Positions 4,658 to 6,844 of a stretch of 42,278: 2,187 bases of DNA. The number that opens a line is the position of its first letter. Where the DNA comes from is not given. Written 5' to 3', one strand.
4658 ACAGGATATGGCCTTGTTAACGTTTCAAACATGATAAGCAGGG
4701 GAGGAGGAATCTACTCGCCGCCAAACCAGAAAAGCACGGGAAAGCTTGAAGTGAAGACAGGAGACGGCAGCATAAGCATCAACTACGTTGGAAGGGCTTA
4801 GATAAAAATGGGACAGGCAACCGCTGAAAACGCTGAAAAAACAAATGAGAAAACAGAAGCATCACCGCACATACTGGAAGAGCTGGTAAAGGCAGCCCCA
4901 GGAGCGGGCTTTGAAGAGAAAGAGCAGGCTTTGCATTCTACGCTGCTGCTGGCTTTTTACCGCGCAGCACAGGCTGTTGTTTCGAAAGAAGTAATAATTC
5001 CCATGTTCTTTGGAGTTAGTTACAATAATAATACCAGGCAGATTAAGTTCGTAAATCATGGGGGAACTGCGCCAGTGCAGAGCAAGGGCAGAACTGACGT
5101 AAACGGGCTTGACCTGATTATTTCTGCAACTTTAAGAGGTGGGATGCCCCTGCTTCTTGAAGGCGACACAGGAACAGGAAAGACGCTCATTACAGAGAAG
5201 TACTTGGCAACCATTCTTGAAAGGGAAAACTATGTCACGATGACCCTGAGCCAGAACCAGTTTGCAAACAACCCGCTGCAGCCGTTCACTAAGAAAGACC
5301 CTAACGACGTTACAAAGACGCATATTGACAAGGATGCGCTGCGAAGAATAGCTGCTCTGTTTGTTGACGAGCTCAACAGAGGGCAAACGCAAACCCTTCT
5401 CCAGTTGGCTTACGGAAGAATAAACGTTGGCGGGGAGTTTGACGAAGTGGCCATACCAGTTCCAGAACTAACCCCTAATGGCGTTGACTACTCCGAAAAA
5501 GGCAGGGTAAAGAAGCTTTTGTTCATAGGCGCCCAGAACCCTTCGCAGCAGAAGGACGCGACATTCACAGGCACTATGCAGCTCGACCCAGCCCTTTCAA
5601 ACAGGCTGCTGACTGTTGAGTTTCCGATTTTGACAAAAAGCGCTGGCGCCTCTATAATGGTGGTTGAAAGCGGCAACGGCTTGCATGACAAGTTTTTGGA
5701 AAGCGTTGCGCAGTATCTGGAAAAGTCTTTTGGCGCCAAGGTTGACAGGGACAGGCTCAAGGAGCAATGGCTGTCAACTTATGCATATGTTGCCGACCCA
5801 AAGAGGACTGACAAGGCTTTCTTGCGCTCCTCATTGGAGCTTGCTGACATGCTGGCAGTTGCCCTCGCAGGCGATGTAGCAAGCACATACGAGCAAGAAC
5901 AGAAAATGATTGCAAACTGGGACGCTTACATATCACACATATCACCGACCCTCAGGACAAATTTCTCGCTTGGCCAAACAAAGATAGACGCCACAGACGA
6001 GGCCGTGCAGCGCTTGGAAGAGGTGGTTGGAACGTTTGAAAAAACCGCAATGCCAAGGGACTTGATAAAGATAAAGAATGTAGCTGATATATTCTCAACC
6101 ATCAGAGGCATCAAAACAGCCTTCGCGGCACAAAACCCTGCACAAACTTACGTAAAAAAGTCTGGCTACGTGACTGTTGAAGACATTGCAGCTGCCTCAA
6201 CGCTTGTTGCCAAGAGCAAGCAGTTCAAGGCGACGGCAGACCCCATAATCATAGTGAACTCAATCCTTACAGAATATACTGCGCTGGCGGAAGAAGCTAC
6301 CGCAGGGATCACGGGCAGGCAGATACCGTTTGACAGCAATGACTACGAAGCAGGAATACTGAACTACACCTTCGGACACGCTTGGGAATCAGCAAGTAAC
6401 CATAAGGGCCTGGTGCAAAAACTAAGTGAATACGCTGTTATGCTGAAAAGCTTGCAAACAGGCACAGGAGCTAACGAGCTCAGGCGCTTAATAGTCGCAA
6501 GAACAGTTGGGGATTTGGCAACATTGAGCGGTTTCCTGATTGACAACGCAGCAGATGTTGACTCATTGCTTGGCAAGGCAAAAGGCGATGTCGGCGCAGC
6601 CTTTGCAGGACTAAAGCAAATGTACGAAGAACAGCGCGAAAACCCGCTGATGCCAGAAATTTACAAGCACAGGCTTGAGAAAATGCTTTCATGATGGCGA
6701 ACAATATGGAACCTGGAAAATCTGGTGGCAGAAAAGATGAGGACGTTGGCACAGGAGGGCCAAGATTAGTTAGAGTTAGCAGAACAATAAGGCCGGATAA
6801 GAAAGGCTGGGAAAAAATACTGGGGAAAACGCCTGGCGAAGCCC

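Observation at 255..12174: Ten-gene co-directional cassette: classic AAA + orphan J-domain + MoxR AAA+ + HExxH/VWA-MIDAS + paralogous unknowns + nuclease-like HTH protein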

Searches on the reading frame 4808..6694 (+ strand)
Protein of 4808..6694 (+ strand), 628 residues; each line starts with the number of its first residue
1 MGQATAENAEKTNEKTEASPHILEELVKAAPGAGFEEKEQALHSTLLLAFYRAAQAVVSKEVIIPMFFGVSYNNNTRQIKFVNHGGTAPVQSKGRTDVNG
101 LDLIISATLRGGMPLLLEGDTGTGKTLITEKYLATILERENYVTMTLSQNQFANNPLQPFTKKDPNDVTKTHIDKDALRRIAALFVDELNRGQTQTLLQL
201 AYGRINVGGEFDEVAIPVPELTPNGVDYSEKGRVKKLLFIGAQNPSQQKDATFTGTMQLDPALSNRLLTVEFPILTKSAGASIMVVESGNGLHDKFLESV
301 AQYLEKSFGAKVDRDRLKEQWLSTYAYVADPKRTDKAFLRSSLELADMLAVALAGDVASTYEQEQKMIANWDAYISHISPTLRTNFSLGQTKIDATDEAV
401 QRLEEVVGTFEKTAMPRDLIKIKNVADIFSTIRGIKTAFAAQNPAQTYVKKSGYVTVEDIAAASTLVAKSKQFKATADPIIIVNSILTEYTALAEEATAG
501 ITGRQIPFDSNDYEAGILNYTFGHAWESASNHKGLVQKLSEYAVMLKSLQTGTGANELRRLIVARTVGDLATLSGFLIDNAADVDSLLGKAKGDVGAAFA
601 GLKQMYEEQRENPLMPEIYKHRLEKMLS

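Call 4: search_protein_families(library=pfam, proteins=[window:4808-6694:+], max_evalue=0.01)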
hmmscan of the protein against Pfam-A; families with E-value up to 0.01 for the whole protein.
window:4808-6694:+ (628 aa): 4 families
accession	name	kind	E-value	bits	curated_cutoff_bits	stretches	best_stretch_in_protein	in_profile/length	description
PF12775.13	AAA_7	-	1.2e-05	25.3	25.8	1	103-194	24-114/181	P-loop containing dynein motor region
PF07728.20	AAA_5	-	3.5e-05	24.3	22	1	114-200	1-86/139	AAA domain (dynein-related subfamily)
PF06745.19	ATPase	-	3.7e-05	23.7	26.6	1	95-146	2-55/231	KaiC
PF13191.12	AAA_16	-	0.00057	20.8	32.6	1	101-178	12-88/167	AAA ATPase domain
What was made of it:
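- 4808..6694 (+): F: MoxR-like AAA+ ATPase, built of an N-terminal beta subdomain, an AAA+ core (about 5105-5677) and a roughly 330-aa helical C-terminal region. Deep core component 1. AAA_5 at 24.3 bits and AAA_7 at 25.3 bits (call 4).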

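Call 9: search_protein_families(library=padloc, proteins=[window:4808-6694:+], max_evalue=0.01)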
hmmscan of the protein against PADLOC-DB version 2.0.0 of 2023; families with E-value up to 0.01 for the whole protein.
window:4808-6694:+ (628 aa): 2 families
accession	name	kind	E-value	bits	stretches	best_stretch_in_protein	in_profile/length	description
PDLC02350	AbiO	-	0.0045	13.8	1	116-199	196-276/468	AbiO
PDLC02372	Nhi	-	0.0098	12.6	0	116-199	203-282/470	-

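Call 10: search_solved_structures(query=window:4808-6694:+, max_evalue=1)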
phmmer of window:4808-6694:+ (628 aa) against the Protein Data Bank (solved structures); distinct sequences matched with E-value up to 1: 25.
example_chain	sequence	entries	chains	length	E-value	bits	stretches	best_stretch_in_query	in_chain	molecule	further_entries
1khy_A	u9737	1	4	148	0.086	14.6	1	334-435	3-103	CLPB PROTEIN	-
5jwq_A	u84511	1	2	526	0.27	12.9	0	93-135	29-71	Circadian clock protein kinase KaiC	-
7dy1_A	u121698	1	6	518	0.28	12.9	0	93-135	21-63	Circadian clock protein kinase KaiC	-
4o0m_A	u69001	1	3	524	0.28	12.8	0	93-135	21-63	Circadian clock protein kinase KaiC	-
4tl9_A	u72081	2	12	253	0.53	11.9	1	89-135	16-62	Circadian clock protein kinase KaiC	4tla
4dug_A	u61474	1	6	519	0.58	11.8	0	90-135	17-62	Circadian clock protein kinase kaiC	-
9ofh_A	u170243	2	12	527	0.59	11.8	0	89-135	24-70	Circadian clock oscillator protein KaiC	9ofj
8jon_A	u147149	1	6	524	0.6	11.8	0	90-134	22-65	Circadian clock oscillator protein KaiC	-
3k0a_A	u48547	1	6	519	0.61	11.7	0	90-135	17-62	Circadian clock protein kinase KaiC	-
3k0f_A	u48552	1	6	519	0.61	11.7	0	90-135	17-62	Circadian clock protein kinase KaiC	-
3k0c_A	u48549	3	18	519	0.61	11.7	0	90-135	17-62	Circadian clock protein kinase KaiC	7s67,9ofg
7dyk_A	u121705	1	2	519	0.61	11.7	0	90-135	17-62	Circadian clock protein kinase KaiC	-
1u9i_A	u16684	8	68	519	0.61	11.7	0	90-135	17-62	KaiC | Circadian clock protein kinase kaiC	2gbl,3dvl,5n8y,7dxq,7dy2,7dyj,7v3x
3jzm_A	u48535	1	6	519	0.61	11.7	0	90-135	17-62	Circadian clock protein kinase kaiC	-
7dye_A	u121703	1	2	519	0.61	11.7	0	90-135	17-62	Circadian clock protein kinase KaiC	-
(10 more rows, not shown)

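Call 19: find_homologous_proteins(query=window:4808-6694:+, max_evalue=0.001)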
Query window:4808-6694:+ (628 aa): 11 proteins with E <= 0.001 among 8000 candidates.
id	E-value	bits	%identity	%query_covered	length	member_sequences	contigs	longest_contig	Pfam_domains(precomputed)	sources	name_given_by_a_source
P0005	0.0e+0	1058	77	97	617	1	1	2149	PF12775.14,PF07728.21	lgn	-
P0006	2.6e-295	999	72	99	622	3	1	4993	PF12775.14,PF07728.21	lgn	-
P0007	3.1e-282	955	69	99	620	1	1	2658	-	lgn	-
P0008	8.2e-97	343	34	97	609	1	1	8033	-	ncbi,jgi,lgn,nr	ncbi:hypothetical protein FJZ53_02870 [Candidatus Woesearchaeota archaeon]|nr:hypothetical protein [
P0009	8.2e-91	323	33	97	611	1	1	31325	-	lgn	-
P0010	2.0e-90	322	34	94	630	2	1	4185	-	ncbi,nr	ncbi:hypothetical protein HYS48_04760 [Candidatus Woesearchaeota archaeon]|nr:hypothetical protein [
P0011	7.8e-88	314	33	97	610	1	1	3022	-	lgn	-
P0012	8.1e-86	307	32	96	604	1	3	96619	PF12775.14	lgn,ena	-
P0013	8.7e-82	294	31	96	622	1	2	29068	-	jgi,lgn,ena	-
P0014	1.3e-81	293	31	97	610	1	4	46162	-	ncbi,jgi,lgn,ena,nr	ncbi:MAG: hypothetical protein ABIC91_03625 [Nanoarchaeota archaeon]|nr:hypothetical protein [Nanoar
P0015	5.3e-76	274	31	94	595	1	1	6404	-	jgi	jgi:hypothetical protein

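Call 20: find_encoding_contigs(protein=P0012, flank=10000, max_places=1)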
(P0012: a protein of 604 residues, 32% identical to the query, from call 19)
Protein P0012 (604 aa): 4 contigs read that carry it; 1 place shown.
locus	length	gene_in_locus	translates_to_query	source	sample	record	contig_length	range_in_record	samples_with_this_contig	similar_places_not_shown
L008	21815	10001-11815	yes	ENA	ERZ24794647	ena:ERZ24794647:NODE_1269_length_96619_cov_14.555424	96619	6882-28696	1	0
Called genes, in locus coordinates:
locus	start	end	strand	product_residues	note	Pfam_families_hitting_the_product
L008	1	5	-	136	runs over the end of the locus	-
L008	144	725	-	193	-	PF28474:DUF8412, PF13376:OmdA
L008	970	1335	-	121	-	-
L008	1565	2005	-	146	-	PF08719:NADAR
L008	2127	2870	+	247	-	-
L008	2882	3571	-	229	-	PF00485:PRK, PF13238:AAA_18 (faint), PF13671:AAA_33 (faint)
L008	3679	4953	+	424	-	PF00709:Adenylsucc_synt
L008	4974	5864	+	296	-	-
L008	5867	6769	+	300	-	PF00224:PK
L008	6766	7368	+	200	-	-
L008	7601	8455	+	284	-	-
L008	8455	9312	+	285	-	-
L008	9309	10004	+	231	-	-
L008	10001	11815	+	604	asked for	PF12775:AAA_7 (weak)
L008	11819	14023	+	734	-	PF00092:VWA (weak)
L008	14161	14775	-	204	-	PF00932:LTD (weak)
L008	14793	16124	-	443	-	-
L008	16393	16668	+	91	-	-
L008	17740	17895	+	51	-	-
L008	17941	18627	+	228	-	-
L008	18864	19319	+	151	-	-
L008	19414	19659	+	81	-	-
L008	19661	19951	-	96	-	-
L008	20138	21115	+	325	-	PF13646:HEAT_2 (weak)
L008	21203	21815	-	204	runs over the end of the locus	-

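Call 21: find_encoding_contigs(protein=P0014, flank=10000, max_places=1)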
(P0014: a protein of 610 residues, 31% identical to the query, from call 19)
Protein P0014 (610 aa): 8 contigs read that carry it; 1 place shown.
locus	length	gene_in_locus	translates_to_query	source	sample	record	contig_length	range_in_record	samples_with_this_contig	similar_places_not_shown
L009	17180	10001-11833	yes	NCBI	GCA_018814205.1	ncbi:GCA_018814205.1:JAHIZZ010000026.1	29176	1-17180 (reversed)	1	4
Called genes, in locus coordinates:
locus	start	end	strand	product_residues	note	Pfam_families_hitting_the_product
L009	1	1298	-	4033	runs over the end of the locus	PF13620:CarboxypepD_reg (faint)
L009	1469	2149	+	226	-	PF13240:Zn_Ribbon_1 (weak)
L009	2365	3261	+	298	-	PF08271:Zn_Ribbon_TF, PF00134:Cyclin_N (faint), PF00382:TFIIB, PF02984:Cyclin_C (faint), PF00382:TFIIB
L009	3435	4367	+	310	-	-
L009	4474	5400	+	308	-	-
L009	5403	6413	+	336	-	PF00224:PK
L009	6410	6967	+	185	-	PF01725:Ham1p_like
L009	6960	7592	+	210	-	PF00303:Thymidylat_synt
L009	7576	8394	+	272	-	PF06508:QueC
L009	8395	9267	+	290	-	-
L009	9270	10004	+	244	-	-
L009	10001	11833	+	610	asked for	-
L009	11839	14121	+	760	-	-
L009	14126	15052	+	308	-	PF00294:PfkB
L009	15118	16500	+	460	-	-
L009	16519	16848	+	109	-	PF00226:DnaJ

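Call 22: find_encoding_contigs(protein=P0009, flank=10000, max_places=1)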
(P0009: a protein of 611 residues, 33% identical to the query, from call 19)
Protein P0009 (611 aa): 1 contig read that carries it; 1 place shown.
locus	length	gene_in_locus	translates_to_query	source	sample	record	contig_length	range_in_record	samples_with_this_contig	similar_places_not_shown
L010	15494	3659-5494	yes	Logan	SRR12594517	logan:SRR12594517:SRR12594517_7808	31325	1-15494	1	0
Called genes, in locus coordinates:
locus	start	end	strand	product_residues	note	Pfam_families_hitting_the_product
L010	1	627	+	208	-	?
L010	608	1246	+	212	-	PF00303:Thymidylat_synt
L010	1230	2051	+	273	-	PF06508:QueC (weak)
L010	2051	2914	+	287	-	-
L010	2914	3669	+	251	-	-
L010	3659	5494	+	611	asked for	-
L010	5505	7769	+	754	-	-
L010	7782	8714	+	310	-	PF00294:PfkB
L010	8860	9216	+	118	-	-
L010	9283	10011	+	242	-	-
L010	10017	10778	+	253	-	PF01156:IU_nuc_hydro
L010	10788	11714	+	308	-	PF02445:NadA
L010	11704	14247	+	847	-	PF02749:QRPTase_N, PF01729:QRPTase_C, PF07992:Pyr_redox_2 (faint), PF00890:FAD_binding_2, PF01266:DAO (weak), PF02910:Succ_DH_flav_C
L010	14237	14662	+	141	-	PF00293:NUDIX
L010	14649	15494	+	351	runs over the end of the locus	PF03747:ADP_ribosyl_GH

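Call 23: find_encoding_contigs(protein=P0013, flank=10000, max_places=1)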
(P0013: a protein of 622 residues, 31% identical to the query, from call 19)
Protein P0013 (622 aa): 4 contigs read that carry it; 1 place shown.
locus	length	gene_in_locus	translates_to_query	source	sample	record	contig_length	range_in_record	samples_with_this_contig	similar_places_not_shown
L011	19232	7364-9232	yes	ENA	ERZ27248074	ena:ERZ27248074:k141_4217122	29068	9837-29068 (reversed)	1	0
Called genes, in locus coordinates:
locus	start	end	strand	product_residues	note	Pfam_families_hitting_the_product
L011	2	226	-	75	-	?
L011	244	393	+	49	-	-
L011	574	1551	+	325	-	-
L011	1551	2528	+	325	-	-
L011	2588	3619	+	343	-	PF00224:PK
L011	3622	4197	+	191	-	PF01725:Ham1p_like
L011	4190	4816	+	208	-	PF00303:Thymidylat_synt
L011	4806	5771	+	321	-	PF06508:QueC (weak)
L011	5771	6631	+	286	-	-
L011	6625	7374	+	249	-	-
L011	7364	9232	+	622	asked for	-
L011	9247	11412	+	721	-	-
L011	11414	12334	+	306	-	PF00294:PfkB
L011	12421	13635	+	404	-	PF02749:QRPTase_N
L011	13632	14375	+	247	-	PF00857:Isochorismatase (weak)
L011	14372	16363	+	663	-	-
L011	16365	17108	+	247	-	-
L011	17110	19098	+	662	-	PF02540:NAD_synthase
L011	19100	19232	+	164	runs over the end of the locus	PF00293:NUDIX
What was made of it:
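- The family sits in a conserved chromosomal context in many DPANN genomes (calls 20-23).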

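Call 26: search_protein_families(library=pfam, proteins=[L009:7576-8394:+, L009:8395-9267:+, L009:9270-10004:+, L009:11839-14121:+, L008:11819-14023:+, L008:7601-8455:+, L008:8455-9312:+, L008:9309-10004:+], max_evalue=1)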
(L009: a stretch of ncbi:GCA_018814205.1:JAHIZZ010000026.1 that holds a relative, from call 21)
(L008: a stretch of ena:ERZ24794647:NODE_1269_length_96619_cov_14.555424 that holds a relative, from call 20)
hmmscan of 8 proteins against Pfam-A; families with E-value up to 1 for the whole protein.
L009:7576-8394:+ (272 aa): 5 families
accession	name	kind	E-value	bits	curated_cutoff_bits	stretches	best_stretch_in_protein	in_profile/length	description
PF06508.19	QueC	-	9.7e-11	42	22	1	46-260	2-209/210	Queuosine biosynthesis protein QueC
PF00653.27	BIR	-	0.00092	20.1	22.9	1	11-66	1-58/70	Inhibitor of Apoptosis domain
PF17102.10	Stealth_CR3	-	0.035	14.4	24.2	1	121-148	16-43/49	Stealth protein CR3, conserved region 3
PF01507.26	PAPS_reduct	-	0.14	12.6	22.5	1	46-82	2-37/175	Phosphoadenosine phosphosulfate reductase domain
PF02568.20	ThiI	-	0.23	11.5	20.5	1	44-89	4-48/197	Thiamine biosynthesis protein (ThiI)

L009:8395-9267:+ (290 aa): 4 families
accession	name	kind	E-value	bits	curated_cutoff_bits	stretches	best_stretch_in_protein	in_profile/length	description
PF24975.1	UBA_Rad5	-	0.011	16.3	27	0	119-135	5-21/40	Fungal Rad5 UBA-like domain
PF13778.12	DUF4174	-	0.05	14.5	27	1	80-139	18-77/120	Domain of unknown function (DUF4174)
PF19567.5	CpsB_CapC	-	0.11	12.3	27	1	86-136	143-193/234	Capsular polysaccharide synthesis, CpsB/CapC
PF12860.13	PAS_7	-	0.21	12.2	27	1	34-106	8-83/115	PAS fold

L009:9270-10004:+ (244 aa): 1 family
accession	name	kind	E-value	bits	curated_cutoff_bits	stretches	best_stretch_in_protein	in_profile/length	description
PF14684.11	Tricorn_C1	-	0.12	12.7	24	0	156-190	20-54/59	Tricorn protease C1 domain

L009:11839-14121:+ (760 aa): 0 families

L008:11819-14023:+ (734 aa): 4 families
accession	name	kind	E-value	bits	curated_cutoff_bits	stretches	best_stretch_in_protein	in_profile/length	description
PF00092.34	VWA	-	1e-07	32.8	23.8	1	555-705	3-151/174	von Willebrand factor type A domain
PF05762.20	VWA_CoxE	-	5.8e-05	23.1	26.4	1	551-677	56-174/222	VWA domain containing CoxE-like protein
PF13519.12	VWA_2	-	9.3e-05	23.5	27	1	555-642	2-82/107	von Willebrand factor type A domain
PF10138.15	vWA-TerF-like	-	0.18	12.4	29.4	1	555-704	5-155/200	vWA found in TerF C terminus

L008:7601-8455:+ (284 aa): 1 family
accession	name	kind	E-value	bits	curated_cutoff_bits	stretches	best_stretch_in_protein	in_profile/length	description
PF24668.1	KH_Vigilin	-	0.099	12.6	27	1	80-98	26-44/50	Vigilin KH domain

L008:8455-9312:+ (285 aa): 1 family
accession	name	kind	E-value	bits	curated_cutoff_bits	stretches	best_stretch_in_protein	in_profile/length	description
PF05762.20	VWA_CoxE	-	0.062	13.1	26.4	1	56-76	55-75/222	VWA domain containing CoxE-like protein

L008:9309-10004:+ (231 aa): 0 families
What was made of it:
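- On VWA / MIDAS protein (I): The full-length orthologue in L008 passes PF00092 at 32.8 bits (call 26).
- Closest known: Cobaltochelatase CobS/CobT and phage CobS-like auxiliary genes. Different: I has no CobT or CobT_C hit (calls 4, 26).
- Closest known: MoxR-vWA-centric ternary conflict systems. Different: The taxonomic and genomic setting is different: DPANN archaea and a housekeeping context (calls 9, 20-23, 26).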

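Call 28: search_solved_structures(query=A1, max_evalue=1, show_alignments=2)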
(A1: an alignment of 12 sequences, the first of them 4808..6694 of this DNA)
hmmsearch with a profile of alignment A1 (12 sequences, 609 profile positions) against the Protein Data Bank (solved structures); distinct sequences matched with E-value up to 1: 33.
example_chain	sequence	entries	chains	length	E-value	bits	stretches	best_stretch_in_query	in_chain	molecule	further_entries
5jwq_A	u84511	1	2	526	0.0031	18.9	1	81-121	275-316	Circadian clock protein kinase KaiC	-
7dy1_A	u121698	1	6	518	0.0034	18.7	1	81-121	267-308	Circadian clock protein kinase KaiC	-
4o0m_A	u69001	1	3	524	0.0035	18.7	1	81-121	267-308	Circadian clock protein kinase KaiC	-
30ga_K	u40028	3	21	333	0.022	16.1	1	97-128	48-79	AAA+ ATPase domain-containing protein | TnsC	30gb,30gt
8zn6_F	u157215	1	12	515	0.023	16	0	94-119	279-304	KaiC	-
8zn5_B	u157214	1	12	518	0.023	16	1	91-117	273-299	KaiC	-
9ofh_A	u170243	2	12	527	0.035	15.4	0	94-139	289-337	Circadian clock oscillator protein KaiC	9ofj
8wve_A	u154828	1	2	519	0.043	15.1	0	94-139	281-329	Circadian clock oscillator protein KaiC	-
7dyk_A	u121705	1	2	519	0.044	15.1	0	94-139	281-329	Circadian clock protein kinase KaiC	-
7wdc_A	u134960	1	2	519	0.045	15.1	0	94-139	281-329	Circadian clock protein kinase KaiC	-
7s65_A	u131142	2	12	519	0.045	15.1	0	94-139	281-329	Circadian clock protein kinase KaiC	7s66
7dye_A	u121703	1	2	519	0.045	15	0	94-139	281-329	Circadian clock protein kinase KaiC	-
3jzm_A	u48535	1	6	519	0.045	15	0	94-139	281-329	Circadian clock protein kinase kaiC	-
3k0a_A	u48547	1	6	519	0.045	15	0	94-139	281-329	Circadian clock protein kinase KaiC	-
8wv8_A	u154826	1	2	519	0.045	15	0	94-139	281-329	Circadian clock oscillator protein KaiC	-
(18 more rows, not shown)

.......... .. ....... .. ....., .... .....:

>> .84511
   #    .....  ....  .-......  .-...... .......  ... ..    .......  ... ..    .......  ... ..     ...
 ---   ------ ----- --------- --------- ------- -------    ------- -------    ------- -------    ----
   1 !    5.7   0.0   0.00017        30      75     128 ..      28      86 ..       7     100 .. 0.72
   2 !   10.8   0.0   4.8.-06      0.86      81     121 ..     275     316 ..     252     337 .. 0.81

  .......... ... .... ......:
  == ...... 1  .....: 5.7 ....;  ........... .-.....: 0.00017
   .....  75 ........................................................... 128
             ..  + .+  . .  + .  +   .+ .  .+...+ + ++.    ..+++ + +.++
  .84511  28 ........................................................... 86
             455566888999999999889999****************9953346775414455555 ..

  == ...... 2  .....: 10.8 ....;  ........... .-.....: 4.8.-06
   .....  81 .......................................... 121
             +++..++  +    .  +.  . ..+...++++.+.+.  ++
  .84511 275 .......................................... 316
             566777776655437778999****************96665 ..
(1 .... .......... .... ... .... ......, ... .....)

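Call 32: find_related_loci(query=A1, collection=genome_contigs, flank=10000)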
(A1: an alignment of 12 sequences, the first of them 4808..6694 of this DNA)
Query A1 (628 aa) in genome_contigs; peptide patterns used: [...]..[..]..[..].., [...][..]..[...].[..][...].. (x = any residue, [..] = any of these).
600 stretches matched a pattern, but none encodes a relative of the query by tblastn (E <= 1e-3).
